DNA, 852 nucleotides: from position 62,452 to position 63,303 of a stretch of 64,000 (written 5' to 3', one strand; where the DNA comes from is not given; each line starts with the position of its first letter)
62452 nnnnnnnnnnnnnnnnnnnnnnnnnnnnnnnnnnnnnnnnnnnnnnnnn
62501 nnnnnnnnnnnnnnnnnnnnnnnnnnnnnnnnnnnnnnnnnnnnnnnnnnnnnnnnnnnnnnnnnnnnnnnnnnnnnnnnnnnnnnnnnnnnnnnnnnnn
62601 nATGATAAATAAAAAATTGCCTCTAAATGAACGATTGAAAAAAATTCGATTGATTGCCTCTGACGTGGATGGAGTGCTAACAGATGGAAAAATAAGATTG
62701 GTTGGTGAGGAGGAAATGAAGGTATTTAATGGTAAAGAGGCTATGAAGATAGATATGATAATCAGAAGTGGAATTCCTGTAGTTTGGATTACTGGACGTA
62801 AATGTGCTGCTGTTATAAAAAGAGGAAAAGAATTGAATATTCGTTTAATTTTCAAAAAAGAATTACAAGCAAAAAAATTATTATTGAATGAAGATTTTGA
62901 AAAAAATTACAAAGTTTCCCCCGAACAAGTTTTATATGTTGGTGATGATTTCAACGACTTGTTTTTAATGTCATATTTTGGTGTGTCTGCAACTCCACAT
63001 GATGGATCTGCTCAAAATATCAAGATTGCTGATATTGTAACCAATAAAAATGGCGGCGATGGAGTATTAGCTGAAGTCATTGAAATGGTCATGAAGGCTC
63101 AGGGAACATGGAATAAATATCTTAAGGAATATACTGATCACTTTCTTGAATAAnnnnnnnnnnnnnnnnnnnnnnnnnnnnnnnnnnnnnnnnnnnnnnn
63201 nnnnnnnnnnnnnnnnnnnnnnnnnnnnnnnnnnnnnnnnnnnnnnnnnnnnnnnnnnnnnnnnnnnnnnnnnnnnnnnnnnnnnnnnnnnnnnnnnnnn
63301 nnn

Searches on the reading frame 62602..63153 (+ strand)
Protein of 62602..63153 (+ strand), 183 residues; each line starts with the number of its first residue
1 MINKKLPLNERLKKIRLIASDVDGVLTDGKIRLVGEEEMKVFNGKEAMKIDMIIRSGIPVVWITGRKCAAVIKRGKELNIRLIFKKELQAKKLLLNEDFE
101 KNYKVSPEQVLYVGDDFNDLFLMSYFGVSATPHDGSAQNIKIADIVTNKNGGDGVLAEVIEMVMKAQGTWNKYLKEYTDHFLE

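Call 13: search_protein_families(library=pfam, proteins=[window:62602-63153:+], max_evalue=0.001)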
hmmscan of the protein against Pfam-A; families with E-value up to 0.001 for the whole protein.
window:62602-63153:+ (183 aa): 2 families
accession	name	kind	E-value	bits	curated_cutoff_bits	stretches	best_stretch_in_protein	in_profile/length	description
PF08282.18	Hydrolase_3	-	2.7e-11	44.1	20.9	1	98-156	194-252/255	haloacid dehalogenase-like hydrolase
PF00702.32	Hydrolase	-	2.8e-05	25.1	26.4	0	100-120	164-184/191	haloacid dehalogenase-like hydrolase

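Call 44: find_encoding_contigs(protein=window:62602-63153:+, flank=10000, max_places=2)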
Protein window:62602-63153:+ (183 aa): 12 contigs read that carry it; 2 places shown.
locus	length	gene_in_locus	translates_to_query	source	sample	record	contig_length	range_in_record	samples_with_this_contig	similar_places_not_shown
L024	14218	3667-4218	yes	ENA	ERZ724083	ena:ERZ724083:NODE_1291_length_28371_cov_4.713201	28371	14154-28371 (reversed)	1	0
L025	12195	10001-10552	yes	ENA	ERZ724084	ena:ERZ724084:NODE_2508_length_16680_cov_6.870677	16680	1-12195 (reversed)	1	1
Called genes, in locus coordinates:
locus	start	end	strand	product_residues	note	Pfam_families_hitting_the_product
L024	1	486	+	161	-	?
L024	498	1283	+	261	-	PF02348:CTP_transf_3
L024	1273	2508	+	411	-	PF00155:Aminotran_1_2 (weak), PF01041:DegT_DnrJ_EryC1, PF01212:Beta_elim_lyase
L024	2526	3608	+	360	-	PF01636:APH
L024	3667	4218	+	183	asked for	PF08282:Hydrolase_3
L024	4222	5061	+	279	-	PF00106:adh_short, PF13561:adh_short_C2, PF00106:adh_short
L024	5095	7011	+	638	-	PF03102:NeuB, PF08666:SAF (weak), PF01261:AP_endonuc_2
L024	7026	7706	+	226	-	PF25087:GMPPB_C (faint), PF25084:LbH_EIF2B (faint), PF00132:Hexapep, PF14602:Hexapep_2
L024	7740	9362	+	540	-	PF13231:PMT_2 (weak)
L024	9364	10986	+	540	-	PF26626:DUF8201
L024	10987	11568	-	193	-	PF13489:Methyltransf_23, PF07021:MetW (weak), PF13847:Methyltransf_31, PF13649:Methyltransf_25 (weak), PF08241:Methyltransf_11, PF08242:Methyltransf_12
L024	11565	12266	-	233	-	PF00535:Glycos_transf_2, PF10111:Glyco_tranf_2_2 (weak), PF13641:Glyco_tranf_2_3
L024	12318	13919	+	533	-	PF13231:PMT_2 (weak)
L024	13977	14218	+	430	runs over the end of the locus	PF01943:Polysacc_synt, PF13440:Polysacc_synt_3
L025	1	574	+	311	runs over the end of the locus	-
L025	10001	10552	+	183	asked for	PF08282:Hydrolase_3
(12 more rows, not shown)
